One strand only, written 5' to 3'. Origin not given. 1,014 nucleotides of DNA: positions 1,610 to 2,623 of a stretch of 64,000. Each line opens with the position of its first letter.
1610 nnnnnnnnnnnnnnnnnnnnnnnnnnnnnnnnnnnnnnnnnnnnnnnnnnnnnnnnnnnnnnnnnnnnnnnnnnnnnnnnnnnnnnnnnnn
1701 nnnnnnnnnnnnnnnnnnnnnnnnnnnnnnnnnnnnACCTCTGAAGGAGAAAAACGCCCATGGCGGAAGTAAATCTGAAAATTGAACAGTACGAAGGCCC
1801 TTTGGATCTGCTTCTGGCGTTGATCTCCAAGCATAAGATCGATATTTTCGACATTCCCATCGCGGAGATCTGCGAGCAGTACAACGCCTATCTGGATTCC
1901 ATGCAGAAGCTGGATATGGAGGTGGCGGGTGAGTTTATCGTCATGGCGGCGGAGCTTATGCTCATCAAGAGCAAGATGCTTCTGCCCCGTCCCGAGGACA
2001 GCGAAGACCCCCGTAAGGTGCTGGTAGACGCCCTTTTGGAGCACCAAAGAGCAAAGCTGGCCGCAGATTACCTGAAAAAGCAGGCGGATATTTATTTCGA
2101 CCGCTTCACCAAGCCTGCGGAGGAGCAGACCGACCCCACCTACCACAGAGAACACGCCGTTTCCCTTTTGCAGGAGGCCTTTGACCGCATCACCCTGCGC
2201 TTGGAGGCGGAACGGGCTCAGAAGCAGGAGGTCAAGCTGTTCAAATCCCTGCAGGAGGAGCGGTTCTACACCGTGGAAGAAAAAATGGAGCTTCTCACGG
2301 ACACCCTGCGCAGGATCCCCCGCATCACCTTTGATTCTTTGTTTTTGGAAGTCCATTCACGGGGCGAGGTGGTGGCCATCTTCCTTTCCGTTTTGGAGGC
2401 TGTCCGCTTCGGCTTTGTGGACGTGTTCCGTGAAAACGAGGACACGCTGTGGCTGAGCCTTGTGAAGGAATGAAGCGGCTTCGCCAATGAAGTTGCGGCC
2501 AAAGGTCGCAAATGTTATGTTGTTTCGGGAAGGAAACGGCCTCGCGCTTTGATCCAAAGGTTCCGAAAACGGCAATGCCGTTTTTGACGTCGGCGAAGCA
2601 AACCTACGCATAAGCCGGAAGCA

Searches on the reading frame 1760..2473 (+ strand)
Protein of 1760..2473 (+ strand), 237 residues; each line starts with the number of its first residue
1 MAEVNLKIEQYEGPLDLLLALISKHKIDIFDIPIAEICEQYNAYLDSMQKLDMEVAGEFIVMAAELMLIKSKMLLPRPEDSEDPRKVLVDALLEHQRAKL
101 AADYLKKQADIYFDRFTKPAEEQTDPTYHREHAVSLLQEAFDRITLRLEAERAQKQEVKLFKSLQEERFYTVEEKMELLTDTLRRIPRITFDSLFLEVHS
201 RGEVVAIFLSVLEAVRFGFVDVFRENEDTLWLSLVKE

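Call 38: search_protein_families(library=pfam, proteins=[window:1760-2473:+])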
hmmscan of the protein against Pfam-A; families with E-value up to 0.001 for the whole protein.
window:1760-2473:+ (237 aa): 1 family
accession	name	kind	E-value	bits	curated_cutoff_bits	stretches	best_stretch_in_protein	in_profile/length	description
PF02616.19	SMC_ScpA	-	7.5e-20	72.4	24.6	1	21-222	1-218/232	Segregation and condensation protein ScpA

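Call 52: find_encoding_contigs(protein=window:1760-2473:+, flank=10000, max_places=3)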
Protein window:1760-2473:+ (237 aa): 1 contig read that carries it; 1 place shown.
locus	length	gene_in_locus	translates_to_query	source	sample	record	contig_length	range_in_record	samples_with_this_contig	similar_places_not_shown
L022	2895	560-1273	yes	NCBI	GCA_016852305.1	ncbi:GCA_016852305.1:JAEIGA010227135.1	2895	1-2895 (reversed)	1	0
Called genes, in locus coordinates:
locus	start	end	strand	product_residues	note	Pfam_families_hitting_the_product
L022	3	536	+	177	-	?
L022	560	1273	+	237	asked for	PF02616:SMC_ScpA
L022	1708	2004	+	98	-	PF01541:GIY-YIG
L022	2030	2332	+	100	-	PF01985:CRS1_YhbY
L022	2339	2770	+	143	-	PF01220:DHquinase_II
